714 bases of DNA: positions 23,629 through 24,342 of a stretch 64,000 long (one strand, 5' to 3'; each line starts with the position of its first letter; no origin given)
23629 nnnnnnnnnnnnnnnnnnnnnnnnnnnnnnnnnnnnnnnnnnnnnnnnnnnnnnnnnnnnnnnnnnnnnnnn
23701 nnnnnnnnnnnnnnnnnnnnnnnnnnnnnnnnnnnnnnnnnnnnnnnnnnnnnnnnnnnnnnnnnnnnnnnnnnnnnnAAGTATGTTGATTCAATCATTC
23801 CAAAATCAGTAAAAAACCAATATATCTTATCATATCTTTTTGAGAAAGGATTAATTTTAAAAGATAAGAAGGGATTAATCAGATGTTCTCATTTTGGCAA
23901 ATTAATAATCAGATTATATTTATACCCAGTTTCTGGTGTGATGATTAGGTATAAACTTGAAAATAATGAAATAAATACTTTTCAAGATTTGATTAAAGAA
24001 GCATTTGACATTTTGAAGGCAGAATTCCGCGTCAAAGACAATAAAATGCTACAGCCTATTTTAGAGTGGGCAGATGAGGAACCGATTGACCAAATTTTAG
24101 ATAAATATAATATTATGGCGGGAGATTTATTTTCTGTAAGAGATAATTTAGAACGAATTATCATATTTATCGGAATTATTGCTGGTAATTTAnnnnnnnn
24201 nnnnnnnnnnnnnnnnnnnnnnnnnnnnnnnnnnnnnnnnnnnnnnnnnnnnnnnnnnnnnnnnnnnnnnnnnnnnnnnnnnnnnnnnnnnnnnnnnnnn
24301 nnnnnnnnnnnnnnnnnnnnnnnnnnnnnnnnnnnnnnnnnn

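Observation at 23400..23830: SWIM zinc finger inserted into a Hel308/Ski2-like helicase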

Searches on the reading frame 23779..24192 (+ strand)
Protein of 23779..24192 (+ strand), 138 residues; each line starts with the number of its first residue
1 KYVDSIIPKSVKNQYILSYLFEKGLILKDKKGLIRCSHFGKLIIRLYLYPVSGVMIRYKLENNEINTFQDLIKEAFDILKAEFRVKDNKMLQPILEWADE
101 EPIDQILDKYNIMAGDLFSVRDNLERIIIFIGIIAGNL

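Call 35: search_solved_structures(query=window:23779-24192:+, max_evalue=1, show_alignments=4)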
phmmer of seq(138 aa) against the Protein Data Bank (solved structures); distinct sequences matched with E-value up to 1: 4.
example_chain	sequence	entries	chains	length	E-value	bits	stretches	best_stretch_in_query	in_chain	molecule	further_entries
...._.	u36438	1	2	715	0.001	22.6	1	72-124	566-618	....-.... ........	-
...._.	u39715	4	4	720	0.11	16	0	89-131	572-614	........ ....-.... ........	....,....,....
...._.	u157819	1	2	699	0.21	15.1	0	90-125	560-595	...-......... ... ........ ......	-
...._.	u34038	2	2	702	0.37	14.3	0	90-125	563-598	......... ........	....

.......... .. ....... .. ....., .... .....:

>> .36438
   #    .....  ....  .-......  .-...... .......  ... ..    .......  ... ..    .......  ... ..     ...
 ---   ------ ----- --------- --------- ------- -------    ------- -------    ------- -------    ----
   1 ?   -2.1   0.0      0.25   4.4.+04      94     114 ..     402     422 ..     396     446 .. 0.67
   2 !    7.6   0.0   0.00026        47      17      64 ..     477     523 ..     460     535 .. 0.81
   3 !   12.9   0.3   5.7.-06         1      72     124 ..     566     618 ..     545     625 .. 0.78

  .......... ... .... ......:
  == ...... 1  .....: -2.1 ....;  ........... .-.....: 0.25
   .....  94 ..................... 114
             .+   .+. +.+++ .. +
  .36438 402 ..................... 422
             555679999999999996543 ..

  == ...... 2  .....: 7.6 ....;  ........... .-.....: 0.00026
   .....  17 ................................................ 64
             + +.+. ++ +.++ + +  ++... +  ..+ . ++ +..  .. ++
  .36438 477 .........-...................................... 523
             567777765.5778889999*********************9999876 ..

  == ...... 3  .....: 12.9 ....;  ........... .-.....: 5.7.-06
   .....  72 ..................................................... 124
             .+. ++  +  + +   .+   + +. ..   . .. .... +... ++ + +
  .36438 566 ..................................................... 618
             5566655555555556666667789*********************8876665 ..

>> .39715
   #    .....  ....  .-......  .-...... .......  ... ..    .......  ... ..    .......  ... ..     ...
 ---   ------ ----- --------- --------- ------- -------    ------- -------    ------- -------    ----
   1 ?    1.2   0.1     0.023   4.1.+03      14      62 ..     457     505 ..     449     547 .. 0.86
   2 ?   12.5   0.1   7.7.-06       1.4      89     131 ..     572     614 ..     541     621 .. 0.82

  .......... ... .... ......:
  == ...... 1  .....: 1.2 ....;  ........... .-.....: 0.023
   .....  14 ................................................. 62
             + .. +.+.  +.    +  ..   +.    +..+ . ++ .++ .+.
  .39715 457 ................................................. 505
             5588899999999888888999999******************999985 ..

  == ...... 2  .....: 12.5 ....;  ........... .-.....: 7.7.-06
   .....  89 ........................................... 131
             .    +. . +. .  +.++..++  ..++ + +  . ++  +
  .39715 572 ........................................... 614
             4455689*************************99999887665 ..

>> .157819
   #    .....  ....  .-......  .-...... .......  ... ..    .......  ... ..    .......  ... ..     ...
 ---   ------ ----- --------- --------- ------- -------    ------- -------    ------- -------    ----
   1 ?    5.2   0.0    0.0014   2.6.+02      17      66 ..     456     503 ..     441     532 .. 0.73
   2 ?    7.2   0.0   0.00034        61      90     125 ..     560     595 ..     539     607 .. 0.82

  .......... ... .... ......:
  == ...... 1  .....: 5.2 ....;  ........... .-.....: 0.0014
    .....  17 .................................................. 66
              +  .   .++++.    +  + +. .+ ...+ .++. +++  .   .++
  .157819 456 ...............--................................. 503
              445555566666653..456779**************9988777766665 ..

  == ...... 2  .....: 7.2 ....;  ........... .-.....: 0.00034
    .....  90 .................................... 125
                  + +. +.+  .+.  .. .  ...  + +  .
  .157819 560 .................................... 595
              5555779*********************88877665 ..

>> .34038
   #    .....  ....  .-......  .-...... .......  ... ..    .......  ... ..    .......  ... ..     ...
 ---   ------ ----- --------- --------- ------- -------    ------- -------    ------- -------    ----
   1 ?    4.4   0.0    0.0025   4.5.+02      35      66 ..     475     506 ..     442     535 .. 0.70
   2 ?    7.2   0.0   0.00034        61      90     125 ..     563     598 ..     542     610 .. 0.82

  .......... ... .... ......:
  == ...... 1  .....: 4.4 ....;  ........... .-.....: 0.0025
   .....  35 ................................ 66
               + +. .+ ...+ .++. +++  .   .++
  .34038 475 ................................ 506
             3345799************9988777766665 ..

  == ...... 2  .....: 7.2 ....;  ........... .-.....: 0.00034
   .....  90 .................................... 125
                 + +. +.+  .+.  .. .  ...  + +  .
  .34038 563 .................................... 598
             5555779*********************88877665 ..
